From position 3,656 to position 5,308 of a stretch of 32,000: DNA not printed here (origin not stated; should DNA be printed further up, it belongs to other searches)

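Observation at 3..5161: Giant SF1 helicase / DUF559-like nuclease fusion translationally coupled to a 451-aa coiled-coil partner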

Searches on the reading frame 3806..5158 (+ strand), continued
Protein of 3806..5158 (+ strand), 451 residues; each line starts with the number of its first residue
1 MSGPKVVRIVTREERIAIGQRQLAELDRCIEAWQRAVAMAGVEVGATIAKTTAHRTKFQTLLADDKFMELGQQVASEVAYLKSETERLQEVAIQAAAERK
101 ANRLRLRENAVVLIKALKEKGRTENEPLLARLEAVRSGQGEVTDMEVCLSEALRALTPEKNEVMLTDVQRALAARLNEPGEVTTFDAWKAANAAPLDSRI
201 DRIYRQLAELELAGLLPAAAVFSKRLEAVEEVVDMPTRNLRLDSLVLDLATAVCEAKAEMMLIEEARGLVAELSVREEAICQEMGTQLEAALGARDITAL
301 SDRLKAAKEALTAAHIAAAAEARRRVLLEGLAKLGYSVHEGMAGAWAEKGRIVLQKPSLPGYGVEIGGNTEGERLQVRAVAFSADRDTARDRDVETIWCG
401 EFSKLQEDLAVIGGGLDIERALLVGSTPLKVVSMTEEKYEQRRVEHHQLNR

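Call 61: search_protein_families(library=padloc, proteins=[L045:11402-11899:-, L045:11904-12620:-, L045:12687-13589:-, L045:11919-13772:+, L045:14046-15437:+, L045:15383-18334:+, L045:18521-20569:-, L045:20569-21258:-], max_evalue=0.00001)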
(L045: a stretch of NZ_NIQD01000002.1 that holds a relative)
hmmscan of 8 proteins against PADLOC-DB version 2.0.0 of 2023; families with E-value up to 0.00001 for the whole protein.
L045:11402-11899:- (165 aa): 0 families

L045:11904-12620:- (238 aa): 0 families

L045:12687-13589:- (300 aa): 0 families

L045:11919-13772:+ (618 aa): 3 families
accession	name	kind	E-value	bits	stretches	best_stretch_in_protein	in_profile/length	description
PDLC05014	PDC-S41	-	1.5e-13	48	0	392-603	426-623/657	-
PDLC02350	AbiO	-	3.3e-12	43.9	1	237-418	176-329/468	AbiO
PDLC02372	Nhi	-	2.5e-11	40.9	1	237-418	180-331/470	-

L045:14046-15437:+ (464 aa): 0 families

L045:15383-18334:+ (984 aa): 7 families
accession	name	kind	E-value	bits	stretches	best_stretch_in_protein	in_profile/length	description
PDLC01087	C3a187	-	2.7e-13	47.6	1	736-967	322-545/559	NERD+UvrD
PDLC00127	GajB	-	1.6e-07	28.3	0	729-900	198-369/594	UrvD helicase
PDLC00117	GajB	-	3.4e-07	27.1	0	837-964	441-573/604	UrvD helicase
PDLC00130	GajB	-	9.4e-07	25.4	0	728-775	201-247/589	UrvD helicase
PDLC03802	RTasHel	-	6.1e-06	23.3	0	331-353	17-39/675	DRT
PDLC00142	GajB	-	7.2e-06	22.6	0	726-914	209-380/583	UrvD helicase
PDLC00103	GajB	-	7.6e-06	23.1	0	906-967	513-578/612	UrvD helicase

L045:18521-20569:- (682 aa): 5 families
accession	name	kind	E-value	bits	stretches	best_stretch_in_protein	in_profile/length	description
PDLC02506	BrxL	-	1.8e-298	989.5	1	3-680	5-677/680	BrxL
PDLC02508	BrxL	-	2.1e-155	516.8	1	6-489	4-481/698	BrxL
PDLC02509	BrxL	-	1.7e-105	351.6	2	153-480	197-524/535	BrxL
PDLC02505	BrxL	-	1.7e-76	256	1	6-468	4-471/482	BrxL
PDLC02507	BrxL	-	2.3e-54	183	1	8-438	16-440/482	BrxL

L045:20569-21258:- (229 aa): 2 families
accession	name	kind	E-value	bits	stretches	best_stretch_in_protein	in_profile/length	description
PDLC02566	PglZ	-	2.2e-82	275.5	1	1-227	548-773/774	PglZ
PDLC02561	PglZ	-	8.5e-09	32.1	1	18-146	597-731/840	PglZ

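Call 67: search_protein_representatives(alignment_id=A1)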
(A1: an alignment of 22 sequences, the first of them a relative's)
Query: 22 sequences, 452 profile positions. Proteins with E-value up to 0.001 (for the whole library): 1317; up to 1e-10: 841; up to 1e-30: 484. The best 150 are listed.
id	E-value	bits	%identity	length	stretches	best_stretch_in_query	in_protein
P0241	1.9e-178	610.7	-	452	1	1-451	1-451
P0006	1.8e-175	600.9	-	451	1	1-450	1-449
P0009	1.6e-171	587.9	-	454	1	1-448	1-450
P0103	3.1e-163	560.5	-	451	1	1-441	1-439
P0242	9.1e-163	559.0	-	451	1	1-439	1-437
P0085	3.2e-162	557.2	-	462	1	1-448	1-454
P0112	5.2e-160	549.9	-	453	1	1-450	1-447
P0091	3.4e-157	540.6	-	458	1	1-450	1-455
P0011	6.3e-157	539.7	-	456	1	1-450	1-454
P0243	1.2e-150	519.1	-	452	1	1-444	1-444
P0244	4.6e-150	517.1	-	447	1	1-439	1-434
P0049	2.6e-149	514.6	-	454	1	1-443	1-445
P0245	2.4e-138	478.5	-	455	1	1-450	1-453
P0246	5.5e-138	477.3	-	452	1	1-438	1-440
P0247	1.7e-137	475.7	-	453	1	1-439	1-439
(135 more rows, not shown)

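Call 88: fold_search(model_id=the predicted structure, library=viral)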
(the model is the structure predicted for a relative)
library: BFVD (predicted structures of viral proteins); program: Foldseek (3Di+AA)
matches with E <= 10: 110; with E <= 0.001: 0
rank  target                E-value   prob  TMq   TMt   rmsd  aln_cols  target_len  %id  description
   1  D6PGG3                5.9e-01  0.06  0.11  0.10  32.9       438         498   13  (no name in the UniProt tables at hand)
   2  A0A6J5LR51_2          1.1e+00  0.05  0.10  0.05  26.1       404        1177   16  Uncharacterized protein [uncultured Caudovirales phage]
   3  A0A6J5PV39            1.1e+00  0.09  0.12  0.11  24.4       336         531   12  Uncharacterized protein [uncultured Caudovirales phage]
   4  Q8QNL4                1.4e+00  0.16  0.11  0.22  10.4       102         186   14  EsV-1-53 [Ectocarpus siliculosus virus 1 (isolate New Zealand/Kaikoura/1988)]
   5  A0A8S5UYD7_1          1.6e+00  0.07  0.10  0.05  28.5       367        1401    9  Chromatin remodeling complex ATPase [Phage sp. ctKtV17]
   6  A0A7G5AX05            1.6e+00  0.06  0.09  0.07  25.3       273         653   16  MC006L [Molluscum contagiosum virus subtype 1]
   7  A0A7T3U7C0            1.6e+00  0.08  0.13  0.09  36.5       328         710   11  (no name in the UniProt tables at hand)
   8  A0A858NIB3            1.8e+00  0.09  0.13  0.17  32.4       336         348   15  (no name in the UniProt tables at hand)
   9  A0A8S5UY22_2          1.9e+00  0.03  0.09  0.06  42.8       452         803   13  Tail tape measure [Siphoviridae sp. ctjKY6]
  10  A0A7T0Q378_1          2.1e+00  0.04  0.11  0.07  22.6       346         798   13  Tape measure protein [Gordonia phage NancyRae]
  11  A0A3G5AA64            2.2e+00  0.38  0.15  0.26  25.5       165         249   14  RING-type E3 ubiquitin transferase [Hyperionvirus sp.]
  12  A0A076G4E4            2.2e+00  0.25  0.09  0.37   4.2        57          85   21  Uncharacterized protein [Aeromonas phage pAh6-C]
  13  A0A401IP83            2.2e+00  0.08  0.13  0.08  23.6       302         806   10  Wsv192-like protein [Marsupenaeus japonicus endogenous nimavirus]
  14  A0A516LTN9            2.2e+00  0.05  0.12  0.10  28.6       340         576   17  (no name in the UniProt tables at hand)
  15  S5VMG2                2.5e+00  0.03  0.12  0.12  30.4       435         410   13  Uncharacterized protein [Pseudomonas phage PaBG]
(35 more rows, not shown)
